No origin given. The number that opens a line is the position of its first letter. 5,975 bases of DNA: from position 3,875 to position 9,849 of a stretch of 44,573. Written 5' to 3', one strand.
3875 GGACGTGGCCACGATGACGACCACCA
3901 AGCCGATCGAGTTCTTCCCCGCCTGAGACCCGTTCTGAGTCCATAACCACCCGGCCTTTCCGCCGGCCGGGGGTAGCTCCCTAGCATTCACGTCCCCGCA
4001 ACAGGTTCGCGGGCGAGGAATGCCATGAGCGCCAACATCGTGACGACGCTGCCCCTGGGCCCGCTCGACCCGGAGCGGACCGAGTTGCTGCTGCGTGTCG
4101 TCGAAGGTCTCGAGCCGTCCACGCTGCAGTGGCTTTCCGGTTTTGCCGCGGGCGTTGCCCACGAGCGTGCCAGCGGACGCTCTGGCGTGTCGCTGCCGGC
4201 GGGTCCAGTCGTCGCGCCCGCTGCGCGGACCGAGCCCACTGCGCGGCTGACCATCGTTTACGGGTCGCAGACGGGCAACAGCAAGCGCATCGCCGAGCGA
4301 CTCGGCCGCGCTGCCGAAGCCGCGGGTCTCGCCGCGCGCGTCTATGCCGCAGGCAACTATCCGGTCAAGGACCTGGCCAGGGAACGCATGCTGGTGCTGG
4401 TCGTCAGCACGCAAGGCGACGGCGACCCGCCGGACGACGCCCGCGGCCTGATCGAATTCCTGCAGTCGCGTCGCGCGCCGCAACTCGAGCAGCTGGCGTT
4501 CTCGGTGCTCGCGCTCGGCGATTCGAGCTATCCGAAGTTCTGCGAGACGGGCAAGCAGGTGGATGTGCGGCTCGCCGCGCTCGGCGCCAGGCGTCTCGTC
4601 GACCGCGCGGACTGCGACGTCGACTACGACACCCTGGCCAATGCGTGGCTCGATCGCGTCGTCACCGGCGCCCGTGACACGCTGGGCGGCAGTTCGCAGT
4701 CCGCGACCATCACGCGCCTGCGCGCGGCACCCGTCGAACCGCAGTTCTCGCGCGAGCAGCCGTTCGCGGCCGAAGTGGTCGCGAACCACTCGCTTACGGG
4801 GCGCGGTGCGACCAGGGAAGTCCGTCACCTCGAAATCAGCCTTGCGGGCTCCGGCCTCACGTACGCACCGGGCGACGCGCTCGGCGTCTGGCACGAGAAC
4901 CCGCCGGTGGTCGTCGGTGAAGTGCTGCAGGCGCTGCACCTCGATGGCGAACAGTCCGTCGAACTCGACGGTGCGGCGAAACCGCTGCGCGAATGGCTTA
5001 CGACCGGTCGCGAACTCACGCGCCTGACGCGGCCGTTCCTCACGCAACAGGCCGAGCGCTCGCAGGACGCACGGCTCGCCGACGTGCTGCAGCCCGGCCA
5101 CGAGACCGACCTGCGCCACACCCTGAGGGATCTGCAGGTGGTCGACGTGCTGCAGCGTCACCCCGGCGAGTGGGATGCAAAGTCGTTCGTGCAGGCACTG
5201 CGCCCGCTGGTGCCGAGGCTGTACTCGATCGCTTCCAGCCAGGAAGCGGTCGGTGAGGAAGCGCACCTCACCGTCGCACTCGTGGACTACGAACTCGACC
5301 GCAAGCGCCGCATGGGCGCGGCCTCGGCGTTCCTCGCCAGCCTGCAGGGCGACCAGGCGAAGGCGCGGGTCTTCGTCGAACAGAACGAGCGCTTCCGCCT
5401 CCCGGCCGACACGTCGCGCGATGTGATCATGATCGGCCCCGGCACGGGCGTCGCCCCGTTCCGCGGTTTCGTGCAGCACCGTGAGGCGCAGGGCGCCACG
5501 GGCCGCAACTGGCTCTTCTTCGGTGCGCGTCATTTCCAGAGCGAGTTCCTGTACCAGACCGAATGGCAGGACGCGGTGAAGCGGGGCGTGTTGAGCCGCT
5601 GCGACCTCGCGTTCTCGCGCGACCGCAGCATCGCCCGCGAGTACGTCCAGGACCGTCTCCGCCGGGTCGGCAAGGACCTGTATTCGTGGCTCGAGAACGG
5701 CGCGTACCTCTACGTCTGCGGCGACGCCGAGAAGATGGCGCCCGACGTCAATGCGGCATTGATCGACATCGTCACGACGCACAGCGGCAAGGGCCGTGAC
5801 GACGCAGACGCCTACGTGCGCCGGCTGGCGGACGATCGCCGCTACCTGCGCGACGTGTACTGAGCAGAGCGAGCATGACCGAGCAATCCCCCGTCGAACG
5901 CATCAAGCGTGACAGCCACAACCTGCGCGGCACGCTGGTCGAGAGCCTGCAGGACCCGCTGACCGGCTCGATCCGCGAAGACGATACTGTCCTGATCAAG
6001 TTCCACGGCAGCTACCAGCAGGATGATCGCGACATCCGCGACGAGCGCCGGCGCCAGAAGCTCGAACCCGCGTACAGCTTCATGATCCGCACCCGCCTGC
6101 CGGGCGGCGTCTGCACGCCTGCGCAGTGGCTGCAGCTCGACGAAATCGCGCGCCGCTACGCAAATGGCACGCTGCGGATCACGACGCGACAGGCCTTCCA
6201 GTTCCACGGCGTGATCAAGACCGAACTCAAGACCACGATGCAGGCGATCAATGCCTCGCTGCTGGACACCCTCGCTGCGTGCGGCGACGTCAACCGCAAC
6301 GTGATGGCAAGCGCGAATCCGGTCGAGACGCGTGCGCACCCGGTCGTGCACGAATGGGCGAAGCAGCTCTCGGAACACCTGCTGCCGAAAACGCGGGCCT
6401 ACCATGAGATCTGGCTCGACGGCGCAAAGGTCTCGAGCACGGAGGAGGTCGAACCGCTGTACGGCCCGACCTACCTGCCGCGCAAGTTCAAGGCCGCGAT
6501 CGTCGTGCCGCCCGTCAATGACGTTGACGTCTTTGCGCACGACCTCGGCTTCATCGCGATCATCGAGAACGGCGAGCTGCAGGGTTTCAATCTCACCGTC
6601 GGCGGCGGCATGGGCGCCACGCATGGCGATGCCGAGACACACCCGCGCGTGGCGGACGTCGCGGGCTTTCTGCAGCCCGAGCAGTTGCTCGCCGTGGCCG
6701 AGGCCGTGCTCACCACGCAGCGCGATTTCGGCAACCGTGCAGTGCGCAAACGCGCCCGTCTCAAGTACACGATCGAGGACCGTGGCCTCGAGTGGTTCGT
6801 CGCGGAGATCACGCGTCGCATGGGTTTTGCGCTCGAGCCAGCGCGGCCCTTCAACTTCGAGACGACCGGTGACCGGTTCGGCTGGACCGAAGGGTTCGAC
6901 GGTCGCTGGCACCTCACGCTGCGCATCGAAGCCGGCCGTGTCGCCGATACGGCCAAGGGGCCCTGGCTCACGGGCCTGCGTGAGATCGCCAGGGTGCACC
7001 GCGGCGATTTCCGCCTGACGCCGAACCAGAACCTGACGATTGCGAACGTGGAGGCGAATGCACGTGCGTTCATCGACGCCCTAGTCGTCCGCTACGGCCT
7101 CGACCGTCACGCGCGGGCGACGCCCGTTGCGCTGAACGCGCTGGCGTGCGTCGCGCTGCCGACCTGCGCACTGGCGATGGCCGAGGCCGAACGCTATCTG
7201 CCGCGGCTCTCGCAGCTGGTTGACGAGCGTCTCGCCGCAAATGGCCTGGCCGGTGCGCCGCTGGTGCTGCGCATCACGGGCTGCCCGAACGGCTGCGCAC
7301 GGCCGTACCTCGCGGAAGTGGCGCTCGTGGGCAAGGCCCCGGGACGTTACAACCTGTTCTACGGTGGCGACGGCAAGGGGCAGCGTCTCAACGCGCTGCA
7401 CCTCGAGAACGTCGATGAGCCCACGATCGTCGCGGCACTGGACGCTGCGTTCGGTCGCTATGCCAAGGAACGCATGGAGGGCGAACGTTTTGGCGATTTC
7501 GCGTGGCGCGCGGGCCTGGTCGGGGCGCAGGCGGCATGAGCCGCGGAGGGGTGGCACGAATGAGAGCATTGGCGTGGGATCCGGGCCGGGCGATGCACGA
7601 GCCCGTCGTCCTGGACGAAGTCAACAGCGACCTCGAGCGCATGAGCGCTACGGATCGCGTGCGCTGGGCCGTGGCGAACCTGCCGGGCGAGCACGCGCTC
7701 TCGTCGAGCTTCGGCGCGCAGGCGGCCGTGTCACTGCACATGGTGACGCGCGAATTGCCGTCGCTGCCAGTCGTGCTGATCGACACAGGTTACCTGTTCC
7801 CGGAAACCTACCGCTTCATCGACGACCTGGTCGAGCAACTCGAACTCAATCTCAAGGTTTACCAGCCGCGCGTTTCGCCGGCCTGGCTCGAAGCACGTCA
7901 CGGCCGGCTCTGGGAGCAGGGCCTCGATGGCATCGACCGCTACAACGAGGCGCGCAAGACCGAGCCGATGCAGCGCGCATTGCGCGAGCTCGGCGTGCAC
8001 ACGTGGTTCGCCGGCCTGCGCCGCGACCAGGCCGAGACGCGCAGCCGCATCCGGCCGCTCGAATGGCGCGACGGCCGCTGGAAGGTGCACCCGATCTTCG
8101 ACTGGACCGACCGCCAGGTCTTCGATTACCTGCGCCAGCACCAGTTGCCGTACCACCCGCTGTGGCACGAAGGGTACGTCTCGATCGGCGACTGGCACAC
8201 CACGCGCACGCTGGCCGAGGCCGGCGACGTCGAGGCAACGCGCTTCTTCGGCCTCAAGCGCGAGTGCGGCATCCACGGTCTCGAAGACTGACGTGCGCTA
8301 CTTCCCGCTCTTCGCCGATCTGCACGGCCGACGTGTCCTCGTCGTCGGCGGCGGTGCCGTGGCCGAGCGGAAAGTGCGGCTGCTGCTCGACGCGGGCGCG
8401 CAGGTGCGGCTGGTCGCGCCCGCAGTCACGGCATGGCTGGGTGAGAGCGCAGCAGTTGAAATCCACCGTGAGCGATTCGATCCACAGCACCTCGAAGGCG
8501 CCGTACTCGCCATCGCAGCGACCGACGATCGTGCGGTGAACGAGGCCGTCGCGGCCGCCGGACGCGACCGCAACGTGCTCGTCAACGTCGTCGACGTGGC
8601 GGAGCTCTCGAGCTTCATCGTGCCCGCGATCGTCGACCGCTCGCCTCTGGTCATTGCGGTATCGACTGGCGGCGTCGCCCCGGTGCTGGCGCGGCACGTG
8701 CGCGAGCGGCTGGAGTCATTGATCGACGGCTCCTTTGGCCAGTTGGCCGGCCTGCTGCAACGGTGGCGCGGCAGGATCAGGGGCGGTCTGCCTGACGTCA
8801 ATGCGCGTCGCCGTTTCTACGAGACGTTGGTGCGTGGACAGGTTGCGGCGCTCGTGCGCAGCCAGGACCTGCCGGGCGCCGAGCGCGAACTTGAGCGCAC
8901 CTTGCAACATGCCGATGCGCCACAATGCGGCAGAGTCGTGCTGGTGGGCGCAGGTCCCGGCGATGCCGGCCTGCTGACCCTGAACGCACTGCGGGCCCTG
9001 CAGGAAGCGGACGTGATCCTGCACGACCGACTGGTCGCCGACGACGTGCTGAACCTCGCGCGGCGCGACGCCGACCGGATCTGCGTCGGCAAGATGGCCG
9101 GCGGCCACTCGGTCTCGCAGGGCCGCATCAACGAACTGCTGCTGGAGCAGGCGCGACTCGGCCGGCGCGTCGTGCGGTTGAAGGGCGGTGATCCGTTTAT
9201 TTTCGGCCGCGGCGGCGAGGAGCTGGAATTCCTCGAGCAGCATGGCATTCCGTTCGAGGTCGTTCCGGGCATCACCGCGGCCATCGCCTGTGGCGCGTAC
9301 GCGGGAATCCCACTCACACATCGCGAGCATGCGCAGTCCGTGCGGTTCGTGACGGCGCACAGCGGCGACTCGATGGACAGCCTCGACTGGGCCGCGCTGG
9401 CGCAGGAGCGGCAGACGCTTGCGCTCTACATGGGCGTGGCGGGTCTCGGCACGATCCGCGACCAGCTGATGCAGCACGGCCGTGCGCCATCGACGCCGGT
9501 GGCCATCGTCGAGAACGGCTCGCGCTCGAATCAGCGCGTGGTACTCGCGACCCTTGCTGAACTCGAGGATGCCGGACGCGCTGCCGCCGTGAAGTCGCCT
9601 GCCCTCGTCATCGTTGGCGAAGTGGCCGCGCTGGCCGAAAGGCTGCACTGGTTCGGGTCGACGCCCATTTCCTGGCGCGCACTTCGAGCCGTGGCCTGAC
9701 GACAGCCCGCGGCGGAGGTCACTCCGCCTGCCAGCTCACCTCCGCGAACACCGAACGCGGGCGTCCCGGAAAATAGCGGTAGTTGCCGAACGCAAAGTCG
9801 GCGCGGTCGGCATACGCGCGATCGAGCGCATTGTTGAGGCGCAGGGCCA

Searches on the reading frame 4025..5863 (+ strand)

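Call 48: search_protein_families(library=pfam, proteins=[window:4025-5863:+], max_evalue=0.0001)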
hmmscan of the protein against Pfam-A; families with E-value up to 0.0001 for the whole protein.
window:4025-5863:+ (612 aa): 3 families
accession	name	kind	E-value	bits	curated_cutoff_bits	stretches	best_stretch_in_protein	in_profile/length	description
PF00258.30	Flavodoxin_1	-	2.4e-32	112.5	25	1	77-201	1-131/143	Flavodoxin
PF00667.26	FAD_binding_1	-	9e-24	84.7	32.3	2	240-329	2-91/222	FAD binding domain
PF00175.26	NAD_binding_1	-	1.3e-14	55.2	22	1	469-575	1-107/109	Oxidoreductase NAD-binding domain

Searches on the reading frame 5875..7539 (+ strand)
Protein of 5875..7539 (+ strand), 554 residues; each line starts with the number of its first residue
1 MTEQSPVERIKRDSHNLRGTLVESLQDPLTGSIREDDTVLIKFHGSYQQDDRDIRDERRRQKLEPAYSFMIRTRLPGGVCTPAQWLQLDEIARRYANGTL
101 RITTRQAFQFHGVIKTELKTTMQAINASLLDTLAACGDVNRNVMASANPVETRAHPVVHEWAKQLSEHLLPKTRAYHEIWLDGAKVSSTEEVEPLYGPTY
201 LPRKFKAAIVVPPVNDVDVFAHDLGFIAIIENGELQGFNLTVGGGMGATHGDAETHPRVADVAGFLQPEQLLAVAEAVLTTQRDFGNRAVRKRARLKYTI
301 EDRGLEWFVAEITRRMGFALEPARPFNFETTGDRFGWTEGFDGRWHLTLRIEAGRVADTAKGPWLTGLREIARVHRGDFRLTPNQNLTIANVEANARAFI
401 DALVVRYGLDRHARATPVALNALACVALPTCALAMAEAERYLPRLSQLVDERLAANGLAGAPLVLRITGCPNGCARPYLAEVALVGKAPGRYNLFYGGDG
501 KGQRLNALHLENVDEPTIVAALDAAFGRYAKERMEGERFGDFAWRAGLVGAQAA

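Call 48: search_protein_families(library=pfam, proteins=[window:5875-7539:+], max_evalue=0.0001)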
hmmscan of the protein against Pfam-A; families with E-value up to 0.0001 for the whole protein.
window:5875-7539:+ (554 aa): 2 families
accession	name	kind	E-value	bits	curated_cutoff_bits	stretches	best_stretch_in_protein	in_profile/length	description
PF01077.27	NIR_SIR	-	1.9e-47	161.1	27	1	162-317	3-155/158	Nitrite and sulphite reductase 4Fe-4S domain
PF03460.22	NIR_SIR_ferr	-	2.4e-31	107.7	24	2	67-127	7-68/69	Nitrite/Sulfite reductase ferredoxin-like half domain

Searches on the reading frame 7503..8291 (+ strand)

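Call 49: search_protein_families(library=pfam, proteins=[window:7503-8291:+], max_evalue=0.0001)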
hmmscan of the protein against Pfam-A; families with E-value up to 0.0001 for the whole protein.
window:7503-8291:+ (262 aa): 1 family
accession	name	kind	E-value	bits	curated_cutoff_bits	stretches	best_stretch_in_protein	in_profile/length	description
PF01507.26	PAPS_reduct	-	4.3e-53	180.3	22.5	1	64-235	2-174/175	Phosphoadenosine phosphosulfate reductase domain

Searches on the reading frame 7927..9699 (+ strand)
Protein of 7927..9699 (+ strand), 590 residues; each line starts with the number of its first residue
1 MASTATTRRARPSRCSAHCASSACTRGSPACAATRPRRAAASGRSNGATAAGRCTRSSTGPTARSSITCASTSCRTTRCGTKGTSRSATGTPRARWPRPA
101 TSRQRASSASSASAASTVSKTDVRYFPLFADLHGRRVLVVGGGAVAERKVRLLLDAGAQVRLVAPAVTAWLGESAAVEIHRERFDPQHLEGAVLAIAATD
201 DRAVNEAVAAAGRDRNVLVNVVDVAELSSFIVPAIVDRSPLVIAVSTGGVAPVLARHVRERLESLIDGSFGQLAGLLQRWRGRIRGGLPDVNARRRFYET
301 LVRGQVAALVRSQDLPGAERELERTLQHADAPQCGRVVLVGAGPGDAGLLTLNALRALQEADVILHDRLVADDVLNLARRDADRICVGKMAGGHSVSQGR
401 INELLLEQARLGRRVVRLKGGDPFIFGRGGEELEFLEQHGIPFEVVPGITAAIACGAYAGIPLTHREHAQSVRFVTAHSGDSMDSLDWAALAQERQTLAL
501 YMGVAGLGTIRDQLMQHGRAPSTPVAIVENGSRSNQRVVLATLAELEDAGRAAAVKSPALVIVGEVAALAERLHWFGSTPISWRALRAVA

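Call 48: search_protein_families(library=pfam, proteins=[window:7927-9699:+], max_evalue=0.0001)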
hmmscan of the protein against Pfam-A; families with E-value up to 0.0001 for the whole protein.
window:7927-9699:+ (590 aa): 4 families
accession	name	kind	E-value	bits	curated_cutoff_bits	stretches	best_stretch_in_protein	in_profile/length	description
PF00590.25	TP_methylase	-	3.8e-55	187.6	27.8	1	336-546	1-211/212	Tetrapyrrole (Corrin/Porphyrin) Methylases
PF13241.12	NAD_binding_7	-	2e-30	105.8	22.1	1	128-234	1-104/104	Putative NAD(P)-binding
PF10414.14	CysG_dimeriser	-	3.4e-15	56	23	1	270-326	2-58/58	Sirohaem synthase dimerisation region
PF14824.11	Sirohm_synth_M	-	3.6e-08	33.2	25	1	238-264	1-27/28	Sirohaem biosynthesis protein central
